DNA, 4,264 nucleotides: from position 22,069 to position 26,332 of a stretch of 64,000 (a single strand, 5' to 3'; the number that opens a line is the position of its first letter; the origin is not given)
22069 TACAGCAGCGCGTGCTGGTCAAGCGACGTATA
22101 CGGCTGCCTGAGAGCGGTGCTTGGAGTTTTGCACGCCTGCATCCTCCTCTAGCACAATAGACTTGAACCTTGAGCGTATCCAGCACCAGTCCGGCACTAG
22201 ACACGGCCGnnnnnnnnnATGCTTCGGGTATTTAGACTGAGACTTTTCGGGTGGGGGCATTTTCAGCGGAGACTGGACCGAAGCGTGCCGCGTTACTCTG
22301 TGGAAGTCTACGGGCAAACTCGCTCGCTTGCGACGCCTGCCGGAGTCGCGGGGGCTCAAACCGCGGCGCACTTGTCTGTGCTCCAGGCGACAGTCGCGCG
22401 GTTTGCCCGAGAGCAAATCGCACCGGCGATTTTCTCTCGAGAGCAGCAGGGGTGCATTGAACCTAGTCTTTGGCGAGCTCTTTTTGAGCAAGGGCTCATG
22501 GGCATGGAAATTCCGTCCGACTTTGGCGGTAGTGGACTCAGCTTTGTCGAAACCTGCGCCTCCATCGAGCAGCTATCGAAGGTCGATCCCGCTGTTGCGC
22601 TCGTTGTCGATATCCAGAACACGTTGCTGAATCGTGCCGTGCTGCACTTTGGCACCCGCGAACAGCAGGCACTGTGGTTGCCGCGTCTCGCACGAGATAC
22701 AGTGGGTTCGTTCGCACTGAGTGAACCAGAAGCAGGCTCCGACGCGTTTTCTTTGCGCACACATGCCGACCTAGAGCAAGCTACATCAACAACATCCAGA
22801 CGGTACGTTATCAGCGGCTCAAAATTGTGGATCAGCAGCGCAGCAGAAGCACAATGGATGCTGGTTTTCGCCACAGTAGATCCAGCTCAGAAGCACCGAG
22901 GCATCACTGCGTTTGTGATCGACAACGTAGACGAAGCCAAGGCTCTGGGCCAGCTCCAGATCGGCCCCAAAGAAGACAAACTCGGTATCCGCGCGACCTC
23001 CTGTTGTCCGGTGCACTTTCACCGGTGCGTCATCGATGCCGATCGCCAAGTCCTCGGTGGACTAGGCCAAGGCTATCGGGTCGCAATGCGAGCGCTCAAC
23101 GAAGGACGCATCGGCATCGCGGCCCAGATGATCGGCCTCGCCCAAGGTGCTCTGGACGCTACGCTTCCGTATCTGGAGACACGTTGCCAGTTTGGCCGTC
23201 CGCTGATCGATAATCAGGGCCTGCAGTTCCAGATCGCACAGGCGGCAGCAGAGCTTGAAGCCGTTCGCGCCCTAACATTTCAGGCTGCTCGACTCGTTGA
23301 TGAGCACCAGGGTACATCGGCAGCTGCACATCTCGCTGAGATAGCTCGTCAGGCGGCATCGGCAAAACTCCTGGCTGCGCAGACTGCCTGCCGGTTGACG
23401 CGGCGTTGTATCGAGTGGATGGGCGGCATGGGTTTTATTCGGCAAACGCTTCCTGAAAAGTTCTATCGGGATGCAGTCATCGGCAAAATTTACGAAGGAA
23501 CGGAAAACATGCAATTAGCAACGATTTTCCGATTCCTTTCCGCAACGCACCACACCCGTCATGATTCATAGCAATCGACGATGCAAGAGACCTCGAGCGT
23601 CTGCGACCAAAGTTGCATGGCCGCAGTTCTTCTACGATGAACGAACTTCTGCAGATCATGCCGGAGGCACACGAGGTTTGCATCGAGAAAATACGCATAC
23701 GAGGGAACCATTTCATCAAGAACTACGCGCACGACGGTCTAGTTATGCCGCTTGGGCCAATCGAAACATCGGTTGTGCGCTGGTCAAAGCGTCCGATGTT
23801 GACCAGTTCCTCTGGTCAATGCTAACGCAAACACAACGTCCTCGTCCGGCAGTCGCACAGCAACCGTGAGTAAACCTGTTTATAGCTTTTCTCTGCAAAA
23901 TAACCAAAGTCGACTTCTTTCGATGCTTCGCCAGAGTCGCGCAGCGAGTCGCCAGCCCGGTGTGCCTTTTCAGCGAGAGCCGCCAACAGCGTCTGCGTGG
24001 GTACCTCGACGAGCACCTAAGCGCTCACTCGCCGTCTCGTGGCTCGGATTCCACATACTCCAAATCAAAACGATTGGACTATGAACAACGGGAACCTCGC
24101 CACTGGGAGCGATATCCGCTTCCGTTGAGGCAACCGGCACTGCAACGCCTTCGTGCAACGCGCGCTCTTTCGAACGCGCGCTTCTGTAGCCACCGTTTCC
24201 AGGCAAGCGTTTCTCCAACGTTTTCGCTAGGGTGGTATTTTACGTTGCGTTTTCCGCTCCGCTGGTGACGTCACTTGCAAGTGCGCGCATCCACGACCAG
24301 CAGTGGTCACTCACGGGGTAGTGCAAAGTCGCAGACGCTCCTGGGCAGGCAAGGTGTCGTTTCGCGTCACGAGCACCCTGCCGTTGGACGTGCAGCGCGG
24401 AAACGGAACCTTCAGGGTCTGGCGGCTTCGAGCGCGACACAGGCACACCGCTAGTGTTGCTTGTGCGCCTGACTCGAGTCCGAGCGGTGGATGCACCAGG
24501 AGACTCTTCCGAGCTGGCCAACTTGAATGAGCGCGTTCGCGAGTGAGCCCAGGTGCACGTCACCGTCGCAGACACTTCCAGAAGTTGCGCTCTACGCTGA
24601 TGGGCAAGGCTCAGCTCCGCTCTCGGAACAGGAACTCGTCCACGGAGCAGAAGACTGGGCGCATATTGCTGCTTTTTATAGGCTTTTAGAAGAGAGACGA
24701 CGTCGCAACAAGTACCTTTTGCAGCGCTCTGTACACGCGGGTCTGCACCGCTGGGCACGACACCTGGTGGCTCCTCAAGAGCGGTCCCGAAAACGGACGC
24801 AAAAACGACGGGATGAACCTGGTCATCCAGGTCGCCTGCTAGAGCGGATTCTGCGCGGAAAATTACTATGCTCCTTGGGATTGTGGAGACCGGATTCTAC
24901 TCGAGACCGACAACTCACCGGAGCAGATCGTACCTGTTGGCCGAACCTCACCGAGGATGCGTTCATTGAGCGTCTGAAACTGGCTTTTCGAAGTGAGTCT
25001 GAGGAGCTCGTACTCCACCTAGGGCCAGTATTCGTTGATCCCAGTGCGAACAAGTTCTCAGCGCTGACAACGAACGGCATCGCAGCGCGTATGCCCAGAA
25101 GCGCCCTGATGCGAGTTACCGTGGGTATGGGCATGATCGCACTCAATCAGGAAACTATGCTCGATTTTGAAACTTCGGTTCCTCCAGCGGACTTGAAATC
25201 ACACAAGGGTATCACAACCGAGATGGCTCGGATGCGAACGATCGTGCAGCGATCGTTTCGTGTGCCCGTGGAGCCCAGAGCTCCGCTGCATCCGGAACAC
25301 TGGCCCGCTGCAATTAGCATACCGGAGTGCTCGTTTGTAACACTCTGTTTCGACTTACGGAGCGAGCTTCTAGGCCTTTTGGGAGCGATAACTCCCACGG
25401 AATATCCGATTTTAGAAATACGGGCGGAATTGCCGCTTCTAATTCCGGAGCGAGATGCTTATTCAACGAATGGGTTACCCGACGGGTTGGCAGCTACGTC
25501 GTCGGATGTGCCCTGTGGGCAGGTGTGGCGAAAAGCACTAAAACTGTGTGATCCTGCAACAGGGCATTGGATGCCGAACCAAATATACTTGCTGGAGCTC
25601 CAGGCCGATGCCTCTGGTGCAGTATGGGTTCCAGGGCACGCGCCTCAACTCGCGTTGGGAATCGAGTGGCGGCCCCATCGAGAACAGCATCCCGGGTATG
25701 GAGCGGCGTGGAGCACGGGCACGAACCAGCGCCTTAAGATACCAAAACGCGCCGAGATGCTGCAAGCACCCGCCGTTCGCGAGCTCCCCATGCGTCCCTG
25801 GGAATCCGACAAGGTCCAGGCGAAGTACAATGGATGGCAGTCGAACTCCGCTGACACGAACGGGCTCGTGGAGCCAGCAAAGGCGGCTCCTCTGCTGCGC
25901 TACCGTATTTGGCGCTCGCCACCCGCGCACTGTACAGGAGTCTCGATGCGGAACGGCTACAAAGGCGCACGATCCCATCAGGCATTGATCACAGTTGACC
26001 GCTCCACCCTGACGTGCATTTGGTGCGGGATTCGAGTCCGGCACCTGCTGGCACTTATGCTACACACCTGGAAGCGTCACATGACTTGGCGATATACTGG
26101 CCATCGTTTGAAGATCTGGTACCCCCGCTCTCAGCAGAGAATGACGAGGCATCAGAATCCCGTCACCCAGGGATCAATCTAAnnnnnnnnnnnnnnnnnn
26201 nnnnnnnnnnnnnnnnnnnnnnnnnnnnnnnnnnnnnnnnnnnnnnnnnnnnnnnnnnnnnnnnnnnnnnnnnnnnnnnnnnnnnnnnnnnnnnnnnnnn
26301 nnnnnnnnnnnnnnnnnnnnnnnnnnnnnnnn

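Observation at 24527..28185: Split Su(z)12/EMF2-like PRC2 gene: C2H2 zinc finger in one ORF, VEFS-box in the next, with a frame change between them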

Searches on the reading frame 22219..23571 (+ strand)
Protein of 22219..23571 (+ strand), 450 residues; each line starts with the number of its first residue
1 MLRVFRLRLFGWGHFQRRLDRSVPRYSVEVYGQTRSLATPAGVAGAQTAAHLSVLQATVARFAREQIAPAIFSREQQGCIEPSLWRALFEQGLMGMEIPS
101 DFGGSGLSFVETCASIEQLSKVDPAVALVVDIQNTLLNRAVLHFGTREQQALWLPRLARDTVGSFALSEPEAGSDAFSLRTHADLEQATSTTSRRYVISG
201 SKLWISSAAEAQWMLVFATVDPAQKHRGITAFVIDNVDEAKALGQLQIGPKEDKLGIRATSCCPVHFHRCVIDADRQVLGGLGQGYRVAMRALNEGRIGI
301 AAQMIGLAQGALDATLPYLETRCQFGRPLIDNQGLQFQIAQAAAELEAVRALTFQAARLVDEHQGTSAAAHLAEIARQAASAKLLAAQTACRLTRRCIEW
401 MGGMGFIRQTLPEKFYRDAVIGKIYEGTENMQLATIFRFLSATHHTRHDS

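Call 29: find_encoding_contigs(protein=window:22219-23571:+, flank=4000, max_places=10)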
Protein window:22219-23571:+ (450 aa): 5 contigs read that carry it; 3 places shown.
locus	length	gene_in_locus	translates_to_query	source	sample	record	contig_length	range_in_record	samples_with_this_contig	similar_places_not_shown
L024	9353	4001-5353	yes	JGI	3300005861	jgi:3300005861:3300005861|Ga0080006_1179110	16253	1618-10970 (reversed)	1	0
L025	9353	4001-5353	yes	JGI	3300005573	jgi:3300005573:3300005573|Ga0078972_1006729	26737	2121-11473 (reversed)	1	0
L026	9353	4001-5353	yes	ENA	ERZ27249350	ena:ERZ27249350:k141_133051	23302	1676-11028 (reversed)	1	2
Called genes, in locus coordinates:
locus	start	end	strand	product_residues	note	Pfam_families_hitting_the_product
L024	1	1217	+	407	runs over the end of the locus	PF00155:Aminotran_1_2, PF12897:Asp_aminotransf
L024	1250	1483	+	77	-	-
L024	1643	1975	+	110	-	-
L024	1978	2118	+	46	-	-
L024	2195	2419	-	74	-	-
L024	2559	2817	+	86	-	-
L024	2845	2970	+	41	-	-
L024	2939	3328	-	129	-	-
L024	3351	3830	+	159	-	-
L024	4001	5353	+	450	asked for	PF02771:Acyl-CoA_dh_N, PF02770:Acyl-CoA_dh_M, PF00441:Acyl-CoA_dh_1, PF22924:ACOX_C_alpha1 (weak), PF08028:Acyl-CoA_dh_2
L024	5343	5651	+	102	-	-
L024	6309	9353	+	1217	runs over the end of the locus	PF09733:VEFS-Box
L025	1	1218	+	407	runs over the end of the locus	PF00155:Aminotran_1_2, PF12897:Asp_aminotransf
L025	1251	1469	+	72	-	-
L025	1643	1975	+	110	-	-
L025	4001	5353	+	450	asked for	PF02771:Acyl-CoA_dh_N, PF02770:Acyl-CoA_dh_M, PF00441:Acyl-CoA_dh_1, PF22924:ACOX_C_alpha1 (weak), PF08028:Acyl-CoA_dh_2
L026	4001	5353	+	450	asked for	PF02771:Acyl-CoA_dh_N, PF02770:Acyl-CoA_dh_M, PF00441:Acyl-CoA_dh_1, PF22924:ACOX_C_alpha1 (weak), PF08028:Acyl-CoA_dh_2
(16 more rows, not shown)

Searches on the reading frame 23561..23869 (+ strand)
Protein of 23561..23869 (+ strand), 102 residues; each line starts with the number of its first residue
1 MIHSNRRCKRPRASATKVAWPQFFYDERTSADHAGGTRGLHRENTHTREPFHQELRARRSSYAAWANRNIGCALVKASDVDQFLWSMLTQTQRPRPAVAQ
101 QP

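Call 49: find_encoding_contigs(protein=window:23561-23869:+, flank=3500, max_places=10)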
Protein window:23561-23869:+ (102 aa): 24 contigs read that carry it; 10 places shown.
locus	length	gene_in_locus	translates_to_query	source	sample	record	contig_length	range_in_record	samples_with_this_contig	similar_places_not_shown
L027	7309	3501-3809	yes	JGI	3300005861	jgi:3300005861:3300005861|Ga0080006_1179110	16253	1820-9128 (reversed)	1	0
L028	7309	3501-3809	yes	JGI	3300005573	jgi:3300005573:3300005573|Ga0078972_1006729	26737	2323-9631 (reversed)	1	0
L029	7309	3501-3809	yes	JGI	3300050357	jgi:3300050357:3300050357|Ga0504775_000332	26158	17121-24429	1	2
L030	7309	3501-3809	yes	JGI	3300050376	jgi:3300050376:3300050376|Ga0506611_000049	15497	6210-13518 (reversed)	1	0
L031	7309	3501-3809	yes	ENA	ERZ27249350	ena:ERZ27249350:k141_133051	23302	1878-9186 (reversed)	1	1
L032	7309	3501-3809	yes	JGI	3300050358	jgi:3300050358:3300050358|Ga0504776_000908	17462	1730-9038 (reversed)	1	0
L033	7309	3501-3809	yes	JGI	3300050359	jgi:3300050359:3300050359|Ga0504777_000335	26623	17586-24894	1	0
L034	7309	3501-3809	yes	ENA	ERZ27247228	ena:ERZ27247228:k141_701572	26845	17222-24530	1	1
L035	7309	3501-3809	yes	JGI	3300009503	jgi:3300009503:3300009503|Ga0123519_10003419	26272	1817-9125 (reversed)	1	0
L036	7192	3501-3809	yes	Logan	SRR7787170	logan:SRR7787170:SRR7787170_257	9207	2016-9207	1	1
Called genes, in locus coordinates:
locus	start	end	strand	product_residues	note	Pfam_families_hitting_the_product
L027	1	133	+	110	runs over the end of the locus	-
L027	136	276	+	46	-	-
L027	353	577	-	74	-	-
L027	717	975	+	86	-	-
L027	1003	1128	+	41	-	-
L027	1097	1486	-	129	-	-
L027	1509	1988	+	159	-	-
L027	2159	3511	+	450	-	PF02771:Acyl-CoA_dh_N, PF02770:Acyl-CoA_dh_M, PF00441:Acyl-CoA_dh_1, PF22924:ACOX_C_alpha1 (weak), PF08028:Acyl-CoA_dh_2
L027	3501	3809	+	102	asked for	-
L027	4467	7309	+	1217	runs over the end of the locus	PF09733:VEFS-Box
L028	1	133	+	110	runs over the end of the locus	-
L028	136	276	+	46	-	-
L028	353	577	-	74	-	-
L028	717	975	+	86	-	-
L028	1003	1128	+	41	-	-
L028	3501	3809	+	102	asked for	-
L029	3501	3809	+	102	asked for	-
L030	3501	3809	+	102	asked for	-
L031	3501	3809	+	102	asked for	-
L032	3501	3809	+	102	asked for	-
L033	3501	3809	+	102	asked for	-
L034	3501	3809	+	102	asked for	-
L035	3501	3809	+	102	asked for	-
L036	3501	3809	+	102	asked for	-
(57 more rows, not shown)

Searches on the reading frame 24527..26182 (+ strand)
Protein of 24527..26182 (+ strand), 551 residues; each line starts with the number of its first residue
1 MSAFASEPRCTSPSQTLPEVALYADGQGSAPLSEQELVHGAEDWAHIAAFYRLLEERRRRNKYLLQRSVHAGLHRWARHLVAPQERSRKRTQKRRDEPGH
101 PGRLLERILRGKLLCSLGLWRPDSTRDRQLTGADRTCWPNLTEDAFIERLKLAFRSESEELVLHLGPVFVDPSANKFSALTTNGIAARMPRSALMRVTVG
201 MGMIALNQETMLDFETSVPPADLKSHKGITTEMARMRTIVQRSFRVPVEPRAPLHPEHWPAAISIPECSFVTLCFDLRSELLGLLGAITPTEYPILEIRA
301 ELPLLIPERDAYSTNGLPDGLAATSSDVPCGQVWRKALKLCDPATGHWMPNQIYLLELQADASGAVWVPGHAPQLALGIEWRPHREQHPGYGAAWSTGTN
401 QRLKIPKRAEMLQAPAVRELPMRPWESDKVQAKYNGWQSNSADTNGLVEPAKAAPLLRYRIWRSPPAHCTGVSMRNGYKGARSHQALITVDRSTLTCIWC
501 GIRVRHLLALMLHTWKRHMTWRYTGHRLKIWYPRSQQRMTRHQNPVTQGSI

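Call 3: search_protein_families(library=pfam, proteins=[window:24527-26182:+], max_evalue=1)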
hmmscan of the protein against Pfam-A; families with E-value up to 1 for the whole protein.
window:24527-26182:+ (551 aa): 1 family
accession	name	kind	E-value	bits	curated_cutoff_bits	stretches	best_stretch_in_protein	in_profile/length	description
PF23320.1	Zn_SUZ12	-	0.13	12.5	28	1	489-524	18-53/70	Polycomb protein SUZ12-like, Zn domain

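Call 22: search_protein_families(library=pfam, proteins=[P0005], max_evalue=10)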
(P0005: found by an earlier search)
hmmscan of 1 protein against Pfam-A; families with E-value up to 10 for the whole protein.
P0005 (1217 aa): 2 families
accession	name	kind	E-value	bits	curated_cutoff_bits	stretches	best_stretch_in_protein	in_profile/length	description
PF09733.14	VEFS-Box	-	7.5e-21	74.9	23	1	1009-1145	11-135/137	VEFS-Box of polycomb protein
PF23320.1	Zn_SUZ12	-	9e-05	22.6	28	1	489-520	18-49/70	Polycomb protein SUZ12-like, Zn domain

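Call 37: search_protein_representatives(protein=window:24527-26059:+)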
Query: 511 residues. Proteins with E-value up to 0.001 (for the whole library): 2; up to 1e-10: 2; up to 1e-30: 2. The best 2 are listed.
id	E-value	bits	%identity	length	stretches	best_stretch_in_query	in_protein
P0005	0.0e+00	1174.4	100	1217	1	1-511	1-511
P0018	1.6e-47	178.6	33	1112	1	54-510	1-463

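Call 39: search_protein_families(library=pfam, proteins=[P0018], max_evalue=1)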
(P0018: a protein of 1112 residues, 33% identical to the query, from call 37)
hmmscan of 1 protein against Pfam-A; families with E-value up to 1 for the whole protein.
P0018 (1112 aa): 3 families
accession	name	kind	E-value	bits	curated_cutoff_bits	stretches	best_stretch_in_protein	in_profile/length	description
PF09733.14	VEFS-Box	-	1.2e-24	87.1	23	1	955-1091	11-135/137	VEFS-Box of polycomb protein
PF25135.1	DUF7822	-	0.0053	17.2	27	1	640-698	28-88/140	Domain of unknown function (DUF7822)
PF23320.1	Zn_SUZ12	-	0.041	14.1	28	1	444-474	20-50/70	Polycomb protein SUZ12-like, Zn domain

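Call 41: list_cluster_members(proteins=[P0018])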
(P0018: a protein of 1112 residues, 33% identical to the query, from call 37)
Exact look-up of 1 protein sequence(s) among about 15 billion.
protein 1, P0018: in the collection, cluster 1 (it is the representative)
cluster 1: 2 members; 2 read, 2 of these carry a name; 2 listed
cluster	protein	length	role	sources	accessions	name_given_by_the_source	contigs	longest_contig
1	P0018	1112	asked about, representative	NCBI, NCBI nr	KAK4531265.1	hypothetical protein CCYA_CCYA07G2122 [Cyanidiococcus yangmingshanensis]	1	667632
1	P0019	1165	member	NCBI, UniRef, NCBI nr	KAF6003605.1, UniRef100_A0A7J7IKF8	Polycomb protein suz12 [Cyanidiococcus yangmingshanensis] | Polycomb protein suz12 n=1 Tax=Cyanidiococcus yangmingshanensis TaxID=2690220 ...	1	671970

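Call 52: predict_structure(alignment_id=A2)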
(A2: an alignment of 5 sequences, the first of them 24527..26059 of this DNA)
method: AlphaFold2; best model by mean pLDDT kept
length: 511 residues; sequences in the alignment: 5
mean_pLDDT: 35.9   pTM: 0.36
mean pLDDT of the five models: 35.9, 32.9, 30.4, 29.8, 29.6
residues with pLDDT >= 90: 0; 70-90: 0; 50-70: 59; < 50: 452
segments of 3 or more residues with pLDDT < 50: 1-120, 124-160, 172-190, 204-236, 250-272, 284-294, 302-499, 501-504
pLDDT, mean of each block of 10 residues (from residue 1): 28 27 28 34 38 40 39 36 34 40 46 46 47 40 45 43 51 42 39 56 43 28 29 43 54 32 33 51 46 50 39 31 30 39 30 26 24 40 36 25 26 24 27 28 24 22 24 22 21 36 49 42
secondary structure, 60 per line:
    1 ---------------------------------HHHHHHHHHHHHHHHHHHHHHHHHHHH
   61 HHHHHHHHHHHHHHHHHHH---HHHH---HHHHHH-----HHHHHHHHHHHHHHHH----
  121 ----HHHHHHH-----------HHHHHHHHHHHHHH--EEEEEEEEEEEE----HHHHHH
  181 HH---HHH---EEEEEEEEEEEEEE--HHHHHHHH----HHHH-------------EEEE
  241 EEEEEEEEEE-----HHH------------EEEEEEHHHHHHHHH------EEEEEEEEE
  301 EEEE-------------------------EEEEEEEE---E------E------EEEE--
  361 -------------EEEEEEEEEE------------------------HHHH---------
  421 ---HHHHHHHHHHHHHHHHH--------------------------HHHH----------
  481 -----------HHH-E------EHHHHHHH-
elements in order: H34-79 H83-86 H90-95 H101-116 H125-131 H143-156 E159-170 H175-182 E192-205 H208-215 H220-223 E237-250 E271-276 H277-285 E292-304 E330-337 E355-358 E374-383 H408-411 H424-440 H467-470 H504-510
